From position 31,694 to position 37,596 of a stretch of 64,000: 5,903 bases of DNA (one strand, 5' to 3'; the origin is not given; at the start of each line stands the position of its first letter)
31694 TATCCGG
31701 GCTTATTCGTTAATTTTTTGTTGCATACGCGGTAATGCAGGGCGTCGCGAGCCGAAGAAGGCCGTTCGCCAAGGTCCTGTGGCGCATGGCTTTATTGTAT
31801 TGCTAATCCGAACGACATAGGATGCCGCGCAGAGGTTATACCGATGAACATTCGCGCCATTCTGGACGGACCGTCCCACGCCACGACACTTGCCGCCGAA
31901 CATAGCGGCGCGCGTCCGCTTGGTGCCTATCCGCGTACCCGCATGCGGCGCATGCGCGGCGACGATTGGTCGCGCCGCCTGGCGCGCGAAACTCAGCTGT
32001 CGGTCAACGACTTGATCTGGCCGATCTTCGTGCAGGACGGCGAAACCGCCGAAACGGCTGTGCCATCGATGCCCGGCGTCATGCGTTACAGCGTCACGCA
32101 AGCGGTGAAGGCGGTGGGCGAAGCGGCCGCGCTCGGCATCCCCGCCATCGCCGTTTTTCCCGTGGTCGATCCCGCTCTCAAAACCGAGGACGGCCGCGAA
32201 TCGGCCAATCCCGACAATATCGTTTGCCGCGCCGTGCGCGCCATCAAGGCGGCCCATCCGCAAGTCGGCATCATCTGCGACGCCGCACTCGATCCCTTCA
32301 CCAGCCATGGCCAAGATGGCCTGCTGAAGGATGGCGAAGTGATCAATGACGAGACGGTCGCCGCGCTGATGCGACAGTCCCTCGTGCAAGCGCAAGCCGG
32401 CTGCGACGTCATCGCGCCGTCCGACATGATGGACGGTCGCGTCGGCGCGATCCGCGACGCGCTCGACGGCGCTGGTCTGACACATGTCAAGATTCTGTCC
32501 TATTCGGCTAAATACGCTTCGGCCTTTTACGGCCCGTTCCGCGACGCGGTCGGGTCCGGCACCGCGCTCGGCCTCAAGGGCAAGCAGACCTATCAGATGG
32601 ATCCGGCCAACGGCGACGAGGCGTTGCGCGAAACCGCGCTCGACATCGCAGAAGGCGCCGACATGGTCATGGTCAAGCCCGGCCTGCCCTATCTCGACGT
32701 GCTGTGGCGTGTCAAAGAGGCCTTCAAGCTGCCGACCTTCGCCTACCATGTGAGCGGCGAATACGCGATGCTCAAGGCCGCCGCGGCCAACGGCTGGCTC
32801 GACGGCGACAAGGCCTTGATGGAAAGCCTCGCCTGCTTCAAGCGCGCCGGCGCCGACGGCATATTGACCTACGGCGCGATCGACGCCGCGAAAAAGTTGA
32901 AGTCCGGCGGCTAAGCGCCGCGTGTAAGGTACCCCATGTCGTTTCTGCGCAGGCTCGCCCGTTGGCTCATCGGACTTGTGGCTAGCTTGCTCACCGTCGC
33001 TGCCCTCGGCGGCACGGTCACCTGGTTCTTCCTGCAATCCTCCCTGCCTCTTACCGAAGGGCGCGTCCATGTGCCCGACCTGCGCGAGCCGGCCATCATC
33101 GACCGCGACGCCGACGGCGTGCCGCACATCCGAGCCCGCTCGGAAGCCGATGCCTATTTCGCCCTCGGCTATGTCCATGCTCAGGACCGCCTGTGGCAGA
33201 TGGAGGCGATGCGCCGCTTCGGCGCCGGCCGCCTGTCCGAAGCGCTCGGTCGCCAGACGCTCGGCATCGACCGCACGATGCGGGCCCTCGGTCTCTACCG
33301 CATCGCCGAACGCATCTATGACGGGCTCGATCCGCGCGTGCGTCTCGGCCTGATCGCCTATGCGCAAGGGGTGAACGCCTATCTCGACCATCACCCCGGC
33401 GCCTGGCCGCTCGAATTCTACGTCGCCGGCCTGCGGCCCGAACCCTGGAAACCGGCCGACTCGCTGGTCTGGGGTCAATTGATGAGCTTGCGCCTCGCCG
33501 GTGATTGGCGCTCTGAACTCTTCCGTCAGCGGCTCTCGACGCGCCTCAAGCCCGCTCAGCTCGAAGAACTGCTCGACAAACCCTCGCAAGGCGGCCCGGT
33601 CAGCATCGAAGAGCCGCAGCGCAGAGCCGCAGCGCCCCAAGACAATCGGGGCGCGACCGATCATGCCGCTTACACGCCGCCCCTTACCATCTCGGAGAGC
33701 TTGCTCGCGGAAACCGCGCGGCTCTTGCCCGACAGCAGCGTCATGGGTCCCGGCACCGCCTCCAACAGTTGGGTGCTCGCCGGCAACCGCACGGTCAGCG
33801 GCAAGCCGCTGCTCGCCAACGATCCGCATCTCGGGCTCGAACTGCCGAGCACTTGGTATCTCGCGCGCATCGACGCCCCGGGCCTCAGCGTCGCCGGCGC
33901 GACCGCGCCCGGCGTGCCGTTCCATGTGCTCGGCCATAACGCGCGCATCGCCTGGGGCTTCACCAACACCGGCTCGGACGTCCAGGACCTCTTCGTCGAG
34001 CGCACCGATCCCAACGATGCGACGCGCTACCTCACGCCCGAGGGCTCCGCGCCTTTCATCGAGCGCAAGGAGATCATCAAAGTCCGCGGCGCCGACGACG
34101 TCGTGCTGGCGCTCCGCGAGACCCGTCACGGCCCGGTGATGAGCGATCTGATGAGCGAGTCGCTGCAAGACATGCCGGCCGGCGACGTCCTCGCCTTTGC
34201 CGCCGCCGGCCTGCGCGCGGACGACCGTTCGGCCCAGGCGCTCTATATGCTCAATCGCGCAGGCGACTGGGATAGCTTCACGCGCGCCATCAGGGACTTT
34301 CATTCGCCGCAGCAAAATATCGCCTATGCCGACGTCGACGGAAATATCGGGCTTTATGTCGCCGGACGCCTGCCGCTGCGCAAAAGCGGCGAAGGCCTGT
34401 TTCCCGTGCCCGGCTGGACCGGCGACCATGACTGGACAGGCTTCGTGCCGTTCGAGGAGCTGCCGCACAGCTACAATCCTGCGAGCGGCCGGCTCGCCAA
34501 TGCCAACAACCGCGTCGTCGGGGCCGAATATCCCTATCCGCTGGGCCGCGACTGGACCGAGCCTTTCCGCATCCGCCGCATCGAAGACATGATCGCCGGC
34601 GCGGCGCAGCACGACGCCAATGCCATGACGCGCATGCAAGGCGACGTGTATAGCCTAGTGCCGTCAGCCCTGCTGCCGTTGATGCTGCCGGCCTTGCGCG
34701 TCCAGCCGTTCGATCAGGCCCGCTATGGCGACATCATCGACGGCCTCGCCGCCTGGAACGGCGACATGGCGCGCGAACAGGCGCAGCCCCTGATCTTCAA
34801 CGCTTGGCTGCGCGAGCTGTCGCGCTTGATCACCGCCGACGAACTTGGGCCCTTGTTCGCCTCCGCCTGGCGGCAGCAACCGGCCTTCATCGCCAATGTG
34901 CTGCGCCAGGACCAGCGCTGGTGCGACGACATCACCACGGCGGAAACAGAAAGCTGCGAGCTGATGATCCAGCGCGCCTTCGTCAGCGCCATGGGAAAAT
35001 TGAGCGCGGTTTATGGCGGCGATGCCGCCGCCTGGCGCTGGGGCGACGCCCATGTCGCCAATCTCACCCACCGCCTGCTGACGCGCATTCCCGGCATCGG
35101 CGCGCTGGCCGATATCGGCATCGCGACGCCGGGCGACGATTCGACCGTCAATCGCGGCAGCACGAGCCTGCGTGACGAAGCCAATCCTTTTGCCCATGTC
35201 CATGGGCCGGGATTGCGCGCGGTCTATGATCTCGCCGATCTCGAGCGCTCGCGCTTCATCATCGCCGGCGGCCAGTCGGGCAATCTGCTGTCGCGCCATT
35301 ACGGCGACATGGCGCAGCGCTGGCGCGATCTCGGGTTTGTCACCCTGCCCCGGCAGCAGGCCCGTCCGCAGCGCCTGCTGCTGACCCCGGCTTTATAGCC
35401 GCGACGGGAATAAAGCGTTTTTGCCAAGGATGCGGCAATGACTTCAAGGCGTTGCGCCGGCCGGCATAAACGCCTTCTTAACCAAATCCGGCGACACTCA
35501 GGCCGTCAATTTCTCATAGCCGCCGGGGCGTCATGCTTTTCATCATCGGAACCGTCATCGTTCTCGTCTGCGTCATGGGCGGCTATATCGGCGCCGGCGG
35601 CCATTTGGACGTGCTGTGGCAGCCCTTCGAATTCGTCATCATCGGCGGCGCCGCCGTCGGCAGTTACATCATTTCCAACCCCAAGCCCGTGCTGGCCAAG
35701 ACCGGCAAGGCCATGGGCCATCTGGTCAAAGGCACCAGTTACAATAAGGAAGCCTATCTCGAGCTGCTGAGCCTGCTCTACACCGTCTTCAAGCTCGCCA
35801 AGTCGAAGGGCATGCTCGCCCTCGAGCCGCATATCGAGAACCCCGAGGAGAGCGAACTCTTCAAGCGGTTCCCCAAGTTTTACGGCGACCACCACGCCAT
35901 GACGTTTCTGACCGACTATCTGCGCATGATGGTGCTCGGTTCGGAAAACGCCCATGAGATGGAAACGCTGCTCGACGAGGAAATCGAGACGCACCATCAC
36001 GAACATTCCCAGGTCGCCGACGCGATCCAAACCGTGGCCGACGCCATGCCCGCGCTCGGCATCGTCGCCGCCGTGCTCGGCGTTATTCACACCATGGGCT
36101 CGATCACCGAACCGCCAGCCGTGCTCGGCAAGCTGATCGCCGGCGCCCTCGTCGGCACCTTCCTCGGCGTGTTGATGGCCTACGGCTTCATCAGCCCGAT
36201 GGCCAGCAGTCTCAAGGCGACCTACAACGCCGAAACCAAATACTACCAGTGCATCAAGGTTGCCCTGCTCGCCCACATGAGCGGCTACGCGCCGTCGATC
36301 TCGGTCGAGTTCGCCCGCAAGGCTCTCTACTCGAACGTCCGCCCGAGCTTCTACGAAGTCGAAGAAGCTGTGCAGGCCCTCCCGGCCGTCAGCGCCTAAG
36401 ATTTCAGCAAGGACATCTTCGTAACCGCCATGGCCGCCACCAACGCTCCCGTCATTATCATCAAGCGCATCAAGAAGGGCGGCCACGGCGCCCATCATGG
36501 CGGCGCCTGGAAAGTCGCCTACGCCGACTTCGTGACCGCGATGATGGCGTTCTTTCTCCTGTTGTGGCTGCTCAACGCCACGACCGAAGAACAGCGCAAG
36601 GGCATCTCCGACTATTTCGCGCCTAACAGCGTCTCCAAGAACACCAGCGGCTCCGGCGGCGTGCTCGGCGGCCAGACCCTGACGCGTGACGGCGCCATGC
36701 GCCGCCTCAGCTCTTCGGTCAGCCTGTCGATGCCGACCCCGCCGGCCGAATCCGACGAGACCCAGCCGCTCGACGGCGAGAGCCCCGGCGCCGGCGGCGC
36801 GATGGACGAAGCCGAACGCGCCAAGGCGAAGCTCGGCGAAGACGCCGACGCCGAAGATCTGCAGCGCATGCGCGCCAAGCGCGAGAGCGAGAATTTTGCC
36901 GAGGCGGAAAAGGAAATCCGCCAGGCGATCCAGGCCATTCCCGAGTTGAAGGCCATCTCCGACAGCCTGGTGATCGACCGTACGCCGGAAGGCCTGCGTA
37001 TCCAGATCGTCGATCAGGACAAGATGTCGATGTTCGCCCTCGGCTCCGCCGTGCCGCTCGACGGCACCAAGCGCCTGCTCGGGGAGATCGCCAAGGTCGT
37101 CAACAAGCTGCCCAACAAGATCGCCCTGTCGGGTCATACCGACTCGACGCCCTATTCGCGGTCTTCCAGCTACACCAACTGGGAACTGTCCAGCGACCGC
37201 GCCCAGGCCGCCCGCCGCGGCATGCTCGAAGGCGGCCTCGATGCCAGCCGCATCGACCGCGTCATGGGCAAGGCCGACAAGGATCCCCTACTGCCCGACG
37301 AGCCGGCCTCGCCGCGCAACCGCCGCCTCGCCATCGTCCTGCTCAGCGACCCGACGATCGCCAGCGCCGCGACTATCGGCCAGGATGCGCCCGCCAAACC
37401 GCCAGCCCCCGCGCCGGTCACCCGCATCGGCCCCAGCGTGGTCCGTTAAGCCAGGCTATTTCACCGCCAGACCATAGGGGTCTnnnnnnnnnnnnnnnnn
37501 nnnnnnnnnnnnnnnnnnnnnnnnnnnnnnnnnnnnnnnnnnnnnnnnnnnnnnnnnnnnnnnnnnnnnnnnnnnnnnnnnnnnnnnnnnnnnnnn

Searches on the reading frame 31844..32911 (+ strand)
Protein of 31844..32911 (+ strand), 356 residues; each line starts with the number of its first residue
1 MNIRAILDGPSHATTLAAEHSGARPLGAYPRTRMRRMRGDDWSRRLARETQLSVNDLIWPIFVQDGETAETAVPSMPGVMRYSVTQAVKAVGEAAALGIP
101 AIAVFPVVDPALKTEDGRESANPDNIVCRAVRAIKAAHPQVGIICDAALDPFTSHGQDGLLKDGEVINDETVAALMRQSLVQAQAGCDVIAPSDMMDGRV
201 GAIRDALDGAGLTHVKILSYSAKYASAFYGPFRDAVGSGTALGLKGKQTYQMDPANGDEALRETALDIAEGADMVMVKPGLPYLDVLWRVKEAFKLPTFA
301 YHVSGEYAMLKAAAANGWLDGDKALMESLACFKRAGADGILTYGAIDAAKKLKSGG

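Call 60: search_protein_families(library=pfam, proteins=[window:31844-32911:+], max_evalue=0.00001)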
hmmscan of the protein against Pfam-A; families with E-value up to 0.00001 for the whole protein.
window:31844-32911:+ (356 aa): 1 family
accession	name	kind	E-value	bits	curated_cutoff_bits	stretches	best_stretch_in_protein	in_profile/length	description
PF00490.27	ALAD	-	4.9e-135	450.2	24.6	1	32-350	2-316/317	Delta-aminolevulinic acid dehydratase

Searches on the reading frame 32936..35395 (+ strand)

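Call 49: search_protein_families(library=pfam, proteins=[window:32936-35395:+], max_evalue=0.00001)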
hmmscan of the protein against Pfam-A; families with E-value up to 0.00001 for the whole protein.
window:32936-35395:+ (820 aa): 1 family
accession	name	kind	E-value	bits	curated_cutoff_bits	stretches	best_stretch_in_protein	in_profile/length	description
PF01804.23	Penicil_amidase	-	5e-227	756.6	21.3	1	53-809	2-671/675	Penicillin amidase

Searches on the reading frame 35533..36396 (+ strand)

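Call 60: search_protein_families(library=pfam, proteins=[window:35533-36396:+], max_evalue=0.00001)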
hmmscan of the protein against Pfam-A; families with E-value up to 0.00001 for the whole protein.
window:35533-36396:+ (288 aa): 2 families
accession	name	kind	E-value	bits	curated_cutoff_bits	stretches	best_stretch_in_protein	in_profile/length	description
PF20560.3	MotA_N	-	6.6e-33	113.2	27.3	1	4-93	1-91/91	Motility protein A N-terminal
PF01618.21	MotA_ExbB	-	2.6e-16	59.9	22.9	1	125-239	9-126/127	MotA/TolQ/ExbB proton channel family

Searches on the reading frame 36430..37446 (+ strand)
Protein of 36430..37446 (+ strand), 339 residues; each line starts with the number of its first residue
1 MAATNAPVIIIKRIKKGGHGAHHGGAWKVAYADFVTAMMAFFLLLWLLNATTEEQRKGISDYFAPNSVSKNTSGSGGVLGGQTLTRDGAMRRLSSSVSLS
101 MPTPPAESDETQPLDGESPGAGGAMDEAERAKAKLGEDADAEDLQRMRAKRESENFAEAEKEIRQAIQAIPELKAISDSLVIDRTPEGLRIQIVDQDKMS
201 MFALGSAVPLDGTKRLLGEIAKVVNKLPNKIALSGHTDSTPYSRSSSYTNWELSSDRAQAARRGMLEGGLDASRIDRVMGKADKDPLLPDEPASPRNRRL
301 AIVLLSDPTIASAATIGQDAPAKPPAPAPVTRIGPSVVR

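Call 60: search_protein_families(library=pfam, proteins=[window:36430-37446:+], max_evalue=0.00001)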
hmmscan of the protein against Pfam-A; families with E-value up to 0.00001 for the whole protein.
window:36430-37446:+ (339 aa): 2 families
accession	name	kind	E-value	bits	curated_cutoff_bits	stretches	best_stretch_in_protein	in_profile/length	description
PF13677.11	MotB_plug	-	1.8e-19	69.5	24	1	13-64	3-55/58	Membrane MotB of proton-channel complex MotA/MotB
PF00691.25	OmpA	-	5.2e-12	46.4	27.2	1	213-297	13-95/98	OmpA family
